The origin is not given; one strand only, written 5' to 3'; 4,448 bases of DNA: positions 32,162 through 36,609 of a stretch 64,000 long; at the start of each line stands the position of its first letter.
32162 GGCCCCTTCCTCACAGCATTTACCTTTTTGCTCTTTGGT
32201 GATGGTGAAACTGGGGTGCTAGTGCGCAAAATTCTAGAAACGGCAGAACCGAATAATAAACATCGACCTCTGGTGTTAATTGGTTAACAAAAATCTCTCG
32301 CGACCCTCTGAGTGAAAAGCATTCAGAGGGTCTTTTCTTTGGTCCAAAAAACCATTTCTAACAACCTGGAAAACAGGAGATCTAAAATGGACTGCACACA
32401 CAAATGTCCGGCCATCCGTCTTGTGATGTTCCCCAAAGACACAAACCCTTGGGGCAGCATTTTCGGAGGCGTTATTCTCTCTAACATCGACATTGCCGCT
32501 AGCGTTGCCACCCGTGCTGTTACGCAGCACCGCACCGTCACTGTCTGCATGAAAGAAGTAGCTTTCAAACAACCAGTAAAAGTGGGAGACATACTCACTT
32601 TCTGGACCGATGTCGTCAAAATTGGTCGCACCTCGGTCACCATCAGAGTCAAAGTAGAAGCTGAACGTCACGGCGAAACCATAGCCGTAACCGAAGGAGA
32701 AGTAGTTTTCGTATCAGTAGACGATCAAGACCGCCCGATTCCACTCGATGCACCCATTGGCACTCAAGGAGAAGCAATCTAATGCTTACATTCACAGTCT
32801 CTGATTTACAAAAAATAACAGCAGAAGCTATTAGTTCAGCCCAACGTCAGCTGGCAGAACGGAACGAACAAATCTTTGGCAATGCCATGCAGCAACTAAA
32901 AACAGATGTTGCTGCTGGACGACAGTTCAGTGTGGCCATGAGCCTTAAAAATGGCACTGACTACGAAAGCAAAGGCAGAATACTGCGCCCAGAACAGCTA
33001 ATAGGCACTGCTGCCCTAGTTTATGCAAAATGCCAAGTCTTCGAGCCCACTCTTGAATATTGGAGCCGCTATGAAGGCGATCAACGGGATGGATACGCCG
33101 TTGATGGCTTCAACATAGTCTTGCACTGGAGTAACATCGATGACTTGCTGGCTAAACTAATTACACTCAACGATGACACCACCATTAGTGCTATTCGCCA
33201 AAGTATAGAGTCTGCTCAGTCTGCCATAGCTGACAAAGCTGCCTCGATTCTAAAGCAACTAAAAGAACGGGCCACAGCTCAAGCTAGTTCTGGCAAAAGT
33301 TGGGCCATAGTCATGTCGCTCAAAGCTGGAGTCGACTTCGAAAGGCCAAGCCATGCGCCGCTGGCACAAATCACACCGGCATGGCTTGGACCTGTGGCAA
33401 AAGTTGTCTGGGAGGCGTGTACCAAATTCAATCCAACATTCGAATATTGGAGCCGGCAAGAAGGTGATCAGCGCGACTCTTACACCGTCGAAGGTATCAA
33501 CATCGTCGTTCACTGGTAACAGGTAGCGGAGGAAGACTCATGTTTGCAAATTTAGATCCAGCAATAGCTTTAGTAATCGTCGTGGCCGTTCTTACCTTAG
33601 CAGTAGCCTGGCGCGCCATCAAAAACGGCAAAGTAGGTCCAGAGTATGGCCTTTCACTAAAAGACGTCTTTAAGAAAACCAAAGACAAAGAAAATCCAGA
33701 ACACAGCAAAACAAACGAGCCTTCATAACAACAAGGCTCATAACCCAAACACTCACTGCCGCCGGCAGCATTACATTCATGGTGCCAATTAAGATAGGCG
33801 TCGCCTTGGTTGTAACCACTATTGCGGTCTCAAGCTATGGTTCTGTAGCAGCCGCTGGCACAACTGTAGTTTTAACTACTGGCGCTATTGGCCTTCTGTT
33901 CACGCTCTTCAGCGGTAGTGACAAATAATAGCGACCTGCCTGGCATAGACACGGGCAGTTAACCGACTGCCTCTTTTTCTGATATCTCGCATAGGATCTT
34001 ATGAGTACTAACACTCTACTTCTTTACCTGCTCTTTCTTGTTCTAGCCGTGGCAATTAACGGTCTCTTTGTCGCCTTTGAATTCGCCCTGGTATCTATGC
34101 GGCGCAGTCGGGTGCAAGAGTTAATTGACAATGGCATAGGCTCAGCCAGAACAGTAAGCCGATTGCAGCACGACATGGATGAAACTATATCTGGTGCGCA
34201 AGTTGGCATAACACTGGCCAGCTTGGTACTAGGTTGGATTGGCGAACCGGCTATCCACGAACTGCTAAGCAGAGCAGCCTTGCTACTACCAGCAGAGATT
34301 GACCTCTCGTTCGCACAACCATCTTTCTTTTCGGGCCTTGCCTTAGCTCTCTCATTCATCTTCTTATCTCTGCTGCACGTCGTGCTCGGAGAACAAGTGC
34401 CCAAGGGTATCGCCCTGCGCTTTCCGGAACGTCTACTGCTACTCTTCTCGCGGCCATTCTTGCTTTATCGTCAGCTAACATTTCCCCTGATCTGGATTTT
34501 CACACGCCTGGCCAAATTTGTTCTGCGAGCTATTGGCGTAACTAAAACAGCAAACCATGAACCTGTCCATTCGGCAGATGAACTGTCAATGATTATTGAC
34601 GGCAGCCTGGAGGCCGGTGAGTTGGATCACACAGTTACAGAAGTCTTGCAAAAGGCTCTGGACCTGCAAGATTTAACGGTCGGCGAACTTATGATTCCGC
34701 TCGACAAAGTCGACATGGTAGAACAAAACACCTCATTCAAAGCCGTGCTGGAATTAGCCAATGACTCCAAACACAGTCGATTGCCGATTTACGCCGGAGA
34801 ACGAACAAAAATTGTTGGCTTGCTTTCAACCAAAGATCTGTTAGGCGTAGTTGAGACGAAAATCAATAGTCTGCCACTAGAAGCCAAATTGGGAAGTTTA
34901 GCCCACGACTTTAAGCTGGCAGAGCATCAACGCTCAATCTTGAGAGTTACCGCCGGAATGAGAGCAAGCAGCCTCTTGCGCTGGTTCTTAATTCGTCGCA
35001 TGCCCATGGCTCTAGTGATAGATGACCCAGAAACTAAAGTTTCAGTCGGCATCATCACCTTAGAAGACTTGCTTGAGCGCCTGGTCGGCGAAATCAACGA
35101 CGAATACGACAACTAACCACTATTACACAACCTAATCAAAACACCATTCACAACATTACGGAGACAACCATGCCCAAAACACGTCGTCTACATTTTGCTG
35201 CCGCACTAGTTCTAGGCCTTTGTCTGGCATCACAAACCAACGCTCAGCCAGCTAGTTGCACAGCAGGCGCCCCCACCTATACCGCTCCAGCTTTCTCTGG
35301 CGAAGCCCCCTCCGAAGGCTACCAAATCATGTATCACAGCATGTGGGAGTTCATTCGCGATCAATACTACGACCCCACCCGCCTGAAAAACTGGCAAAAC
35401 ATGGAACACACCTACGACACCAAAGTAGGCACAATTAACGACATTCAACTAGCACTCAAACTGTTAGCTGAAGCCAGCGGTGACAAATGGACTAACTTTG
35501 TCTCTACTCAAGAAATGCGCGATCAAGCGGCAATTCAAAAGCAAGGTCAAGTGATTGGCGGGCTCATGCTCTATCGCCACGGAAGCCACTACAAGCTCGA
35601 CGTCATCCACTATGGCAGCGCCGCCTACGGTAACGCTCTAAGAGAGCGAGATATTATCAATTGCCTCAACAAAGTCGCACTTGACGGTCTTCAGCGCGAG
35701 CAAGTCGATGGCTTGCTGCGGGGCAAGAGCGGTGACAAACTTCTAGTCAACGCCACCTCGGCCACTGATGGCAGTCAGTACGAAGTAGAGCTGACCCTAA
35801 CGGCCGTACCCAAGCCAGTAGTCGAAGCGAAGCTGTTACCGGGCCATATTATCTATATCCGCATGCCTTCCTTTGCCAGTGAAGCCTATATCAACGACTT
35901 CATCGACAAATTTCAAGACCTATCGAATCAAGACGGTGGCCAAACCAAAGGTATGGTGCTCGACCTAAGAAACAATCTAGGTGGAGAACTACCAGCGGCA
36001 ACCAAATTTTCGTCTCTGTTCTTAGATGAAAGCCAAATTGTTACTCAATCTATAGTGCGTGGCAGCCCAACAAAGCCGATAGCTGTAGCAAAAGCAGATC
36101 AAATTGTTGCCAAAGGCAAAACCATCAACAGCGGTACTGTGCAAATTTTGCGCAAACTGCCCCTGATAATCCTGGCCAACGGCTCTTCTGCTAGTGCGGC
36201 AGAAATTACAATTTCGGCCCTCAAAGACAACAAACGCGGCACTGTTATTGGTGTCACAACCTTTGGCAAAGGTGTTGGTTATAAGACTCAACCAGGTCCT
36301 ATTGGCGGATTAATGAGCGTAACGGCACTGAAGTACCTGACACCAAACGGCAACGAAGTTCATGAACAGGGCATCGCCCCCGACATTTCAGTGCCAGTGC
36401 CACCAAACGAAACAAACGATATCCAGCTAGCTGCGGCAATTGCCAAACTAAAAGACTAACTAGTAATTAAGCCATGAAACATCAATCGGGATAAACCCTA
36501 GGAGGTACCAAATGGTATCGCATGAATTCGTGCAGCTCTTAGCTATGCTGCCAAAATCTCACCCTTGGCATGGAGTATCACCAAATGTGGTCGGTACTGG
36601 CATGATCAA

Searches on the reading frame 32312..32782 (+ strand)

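Call 8: search_protein_families(library=pfam, proteins=[window:32312-32782:+], max_evalue=0.001)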
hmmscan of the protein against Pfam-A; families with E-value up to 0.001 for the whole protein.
window:32312-32782:+ (156 aa): 2 families
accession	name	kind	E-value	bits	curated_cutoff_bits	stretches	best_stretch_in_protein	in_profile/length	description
PF03061.28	4HBT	-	3.1e-14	53.5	20.6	1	48-122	2-77/79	Thioesterase superfamily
PF13622.12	4HBT_3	-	0.00011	22.8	24.3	1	41-126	2-75/83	Acyl-CoA thioesterase N-terminal domain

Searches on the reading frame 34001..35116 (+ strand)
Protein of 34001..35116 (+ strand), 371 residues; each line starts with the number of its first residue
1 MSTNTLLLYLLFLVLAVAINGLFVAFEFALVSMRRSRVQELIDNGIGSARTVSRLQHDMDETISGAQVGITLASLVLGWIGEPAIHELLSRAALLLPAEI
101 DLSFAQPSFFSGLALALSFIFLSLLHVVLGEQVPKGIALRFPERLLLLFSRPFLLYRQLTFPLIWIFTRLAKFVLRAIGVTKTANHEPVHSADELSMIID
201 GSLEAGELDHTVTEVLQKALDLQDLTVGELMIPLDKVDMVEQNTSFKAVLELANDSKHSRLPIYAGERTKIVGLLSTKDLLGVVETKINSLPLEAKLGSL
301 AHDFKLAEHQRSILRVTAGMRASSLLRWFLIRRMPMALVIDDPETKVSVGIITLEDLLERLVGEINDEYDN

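Call 8: search_protein_families(library=pfam, proteins=[window:34001-35116:+], max_evalue=0.001)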
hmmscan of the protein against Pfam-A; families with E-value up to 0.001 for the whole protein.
window:34001-35116:+ (371 aa): 2 families
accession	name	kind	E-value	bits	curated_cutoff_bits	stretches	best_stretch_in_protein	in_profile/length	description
PF01595.25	CNNM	-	4.3e-44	150.8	28.4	1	12-210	2-179/181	Cyclin M transmembrane N-terminal domain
PF00571.33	CBS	-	3e-09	37.5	24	1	227-284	1-55/57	CBS domain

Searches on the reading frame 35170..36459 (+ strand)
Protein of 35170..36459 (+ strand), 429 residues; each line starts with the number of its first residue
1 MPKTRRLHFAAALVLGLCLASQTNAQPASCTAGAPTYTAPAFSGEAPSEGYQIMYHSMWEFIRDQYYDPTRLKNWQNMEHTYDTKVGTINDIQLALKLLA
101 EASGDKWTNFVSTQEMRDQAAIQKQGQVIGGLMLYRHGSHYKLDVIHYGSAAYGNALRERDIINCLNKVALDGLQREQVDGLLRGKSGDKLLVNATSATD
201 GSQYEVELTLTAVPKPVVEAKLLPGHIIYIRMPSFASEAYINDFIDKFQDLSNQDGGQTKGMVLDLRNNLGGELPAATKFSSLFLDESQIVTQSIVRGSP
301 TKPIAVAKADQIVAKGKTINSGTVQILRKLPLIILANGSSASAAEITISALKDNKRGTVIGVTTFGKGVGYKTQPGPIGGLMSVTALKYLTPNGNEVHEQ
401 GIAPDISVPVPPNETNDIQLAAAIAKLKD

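Call 8: search_protein_families(library=pfam, proteins=[window:35170-36459:+], max_evalue=0.001)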
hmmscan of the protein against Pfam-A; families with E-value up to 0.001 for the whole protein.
window:35170-36459:+ (429 aa): 2 families
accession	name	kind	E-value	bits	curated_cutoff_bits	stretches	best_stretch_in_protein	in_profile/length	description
PF03572.23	Peptidase_S41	-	4.6e-37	127.6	24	1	227-408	2-165/165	Peptidase family S41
PF14684.11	Tricorn_C1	-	0.00012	22.3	24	1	50-90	4-45/59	Tricorn protease C1 domain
